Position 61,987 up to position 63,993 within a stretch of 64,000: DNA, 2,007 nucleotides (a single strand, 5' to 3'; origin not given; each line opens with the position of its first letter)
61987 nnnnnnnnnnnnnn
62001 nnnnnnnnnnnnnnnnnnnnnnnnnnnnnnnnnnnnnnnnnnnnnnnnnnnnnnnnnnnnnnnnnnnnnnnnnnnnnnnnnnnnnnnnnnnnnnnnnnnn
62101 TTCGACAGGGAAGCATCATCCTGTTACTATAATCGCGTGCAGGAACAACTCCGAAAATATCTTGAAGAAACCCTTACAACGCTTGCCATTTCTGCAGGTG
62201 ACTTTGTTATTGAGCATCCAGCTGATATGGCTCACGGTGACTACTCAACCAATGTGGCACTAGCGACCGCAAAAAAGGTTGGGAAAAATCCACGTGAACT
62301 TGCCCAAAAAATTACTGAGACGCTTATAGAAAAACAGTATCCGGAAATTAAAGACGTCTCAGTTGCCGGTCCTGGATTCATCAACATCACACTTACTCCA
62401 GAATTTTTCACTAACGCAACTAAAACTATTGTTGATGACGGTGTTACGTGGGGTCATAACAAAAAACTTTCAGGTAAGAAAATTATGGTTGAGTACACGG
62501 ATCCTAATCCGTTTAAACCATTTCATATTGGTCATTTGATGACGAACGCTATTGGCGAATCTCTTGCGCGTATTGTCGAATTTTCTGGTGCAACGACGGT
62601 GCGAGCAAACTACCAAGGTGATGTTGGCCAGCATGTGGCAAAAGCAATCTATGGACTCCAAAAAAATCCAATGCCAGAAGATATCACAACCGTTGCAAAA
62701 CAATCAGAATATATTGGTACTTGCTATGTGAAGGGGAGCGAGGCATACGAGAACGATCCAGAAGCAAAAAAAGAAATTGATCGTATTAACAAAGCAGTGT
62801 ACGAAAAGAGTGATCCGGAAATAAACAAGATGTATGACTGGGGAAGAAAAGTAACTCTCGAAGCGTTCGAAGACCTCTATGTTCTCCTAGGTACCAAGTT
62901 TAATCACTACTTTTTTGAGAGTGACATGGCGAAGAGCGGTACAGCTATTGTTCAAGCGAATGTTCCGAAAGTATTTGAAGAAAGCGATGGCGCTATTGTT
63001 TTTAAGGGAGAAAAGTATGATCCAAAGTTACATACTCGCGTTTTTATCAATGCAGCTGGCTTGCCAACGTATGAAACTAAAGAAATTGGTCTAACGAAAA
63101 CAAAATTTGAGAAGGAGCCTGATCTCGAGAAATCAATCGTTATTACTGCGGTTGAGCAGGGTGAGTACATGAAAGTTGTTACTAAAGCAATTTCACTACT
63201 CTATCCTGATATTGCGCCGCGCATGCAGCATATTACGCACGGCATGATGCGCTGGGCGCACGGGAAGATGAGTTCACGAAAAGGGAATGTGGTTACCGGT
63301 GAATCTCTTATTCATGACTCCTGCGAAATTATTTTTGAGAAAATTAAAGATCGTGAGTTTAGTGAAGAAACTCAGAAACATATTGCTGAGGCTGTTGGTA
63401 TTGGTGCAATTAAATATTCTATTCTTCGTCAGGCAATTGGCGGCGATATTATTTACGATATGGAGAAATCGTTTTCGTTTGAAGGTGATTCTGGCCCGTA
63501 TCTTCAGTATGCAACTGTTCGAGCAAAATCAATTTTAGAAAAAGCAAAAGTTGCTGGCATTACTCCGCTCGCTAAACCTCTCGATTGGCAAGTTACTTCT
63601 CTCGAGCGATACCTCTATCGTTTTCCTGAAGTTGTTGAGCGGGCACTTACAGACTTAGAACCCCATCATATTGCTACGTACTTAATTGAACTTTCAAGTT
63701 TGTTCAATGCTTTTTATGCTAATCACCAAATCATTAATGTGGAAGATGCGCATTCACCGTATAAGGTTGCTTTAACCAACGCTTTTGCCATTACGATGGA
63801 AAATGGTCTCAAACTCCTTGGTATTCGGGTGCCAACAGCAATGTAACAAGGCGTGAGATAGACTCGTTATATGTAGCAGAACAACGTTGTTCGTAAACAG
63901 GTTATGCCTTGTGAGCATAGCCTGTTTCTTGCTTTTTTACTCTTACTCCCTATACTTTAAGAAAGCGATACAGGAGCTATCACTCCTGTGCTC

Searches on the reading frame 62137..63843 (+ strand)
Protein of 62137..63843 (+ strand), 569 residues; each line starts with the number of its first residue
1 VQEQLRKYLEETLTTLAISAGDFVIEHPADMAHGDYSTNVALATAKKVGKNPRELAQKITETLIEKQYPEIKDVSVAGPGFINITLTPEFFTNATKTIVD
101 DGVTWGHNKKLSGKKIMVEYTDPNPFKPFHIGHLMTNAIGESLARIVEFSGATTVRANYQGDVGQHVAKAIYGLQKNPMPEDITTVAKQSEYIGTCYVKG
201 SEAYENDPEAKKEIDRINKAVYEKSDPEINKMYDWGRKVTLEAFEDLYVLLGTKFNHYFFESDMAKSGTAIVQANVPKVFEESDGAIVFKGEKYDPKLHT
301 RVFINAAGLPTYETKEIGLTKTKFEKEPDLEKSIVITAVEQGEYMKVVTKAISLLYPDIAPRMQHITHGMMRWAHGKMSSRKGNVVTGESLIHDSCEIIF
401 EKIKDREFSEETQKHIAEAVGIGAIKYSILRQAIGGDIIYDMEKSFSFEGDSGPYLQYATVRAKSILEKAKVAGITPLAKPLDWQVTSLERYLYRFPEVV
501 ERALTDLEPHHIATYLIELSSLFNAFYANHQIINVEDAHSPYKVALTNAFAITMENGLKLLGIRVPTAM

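Call 26: search_protein_families(library=pfam, proteins=[window:62137-63843:+], max_evalue=0.00001)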
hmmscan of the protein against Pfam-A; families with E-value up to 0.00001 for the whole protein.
window:62137-63843:+ (569 aa): 3 families
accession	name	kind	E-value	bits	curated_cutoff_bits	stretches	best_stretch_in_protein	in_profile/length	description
PF00750.26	tRNA-synt_1d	-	2.3e-35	122.7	23.3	1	109-438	15-345/349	tRNA synthetases class I (R), catalytic domain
PF05746.21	DALR_1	-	3.2e-26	92.2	22.3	1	456-569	1-117/117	DALR anticodon binding domain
PF03485.21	Arg_tRNA_synt_N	-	1.5e-22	80.4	21.5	1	4-86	2-85/85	Arginyl tRNA synthetase N terminal domain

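Call 27: find_homologous_proteins(query=window:62137-63843:+, max_evalue=1e-30)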
Query window:62137-63843:+ (569 aa): 8000 proteins with E <= 1e-30 among 8000 candidates; the best 120 are listed.
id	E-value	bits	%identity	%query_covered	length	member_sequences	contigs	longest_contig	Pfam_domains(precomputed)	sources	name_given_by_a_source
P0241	0.0e+0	1284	100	100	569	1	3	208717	PF05746.22,PF00750.26,PF03485.22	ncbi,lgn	-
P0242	0.0e+0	1053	82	100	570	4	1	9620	PF05746.22,PF00750.26,PF03485.22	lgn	-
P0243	0.0e+0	1034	80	100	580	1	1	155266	PF05746.22,PF00750.26,PF03485.22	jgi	jgi:arginyl-tRNA synthetase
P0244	0.0e+0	1030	80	100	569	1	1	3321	PF05746.22,PF00750.26,PF03485.22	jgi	jgi:arginyl-tRNA synthetase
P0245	6.6e-275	931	74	100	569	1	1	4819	PF05746.22,PF00750.26,PF03485.22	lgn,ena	-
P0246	7.1e-273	924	74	100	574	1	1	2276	PF05746.22,PF00750.26,PF03485.22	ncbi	-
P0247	2.2e-241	820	65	100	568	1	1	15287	PF05746.22,PF00750.26,PF03485.22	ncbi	-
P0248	2.6e-240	817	64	100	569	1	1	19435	PF05746.22,PF00750.26,PF03485.22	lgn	-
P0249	4.7e-238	809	63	100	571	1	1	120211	PF05746.22,PF00750.26,PF03485.22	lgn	-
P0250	5.0e-238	809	63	100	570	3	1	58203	PF05746.22,PF00750.26,PF03485.22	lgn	-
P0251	6.4e-238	809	63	100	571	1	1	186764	PF05746.22,PF00750.26,PF03485.22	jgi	jgi:arginyl-tRNA synthetase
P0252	4.4e-237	806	64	100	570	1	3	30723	PF05746.22,PF00750.26,PF03485.22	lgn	-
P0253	5.1e-237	806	63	100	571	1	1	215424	PF05746.22,PF00750.26,PF03485.22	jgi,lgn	jgi:arginyl-tRNA synthetase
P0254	4.5e-236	803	62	100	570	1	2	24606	PF05746.22,PF00750.26,PF03485.22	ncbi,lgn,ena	-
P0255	3.3e-235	800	64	100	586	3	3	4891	PF05746.22,PF00750.26,PF03485.22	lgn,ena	-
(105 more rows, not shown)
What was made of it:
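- The taxon is inferred from ArgRS (call 27).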
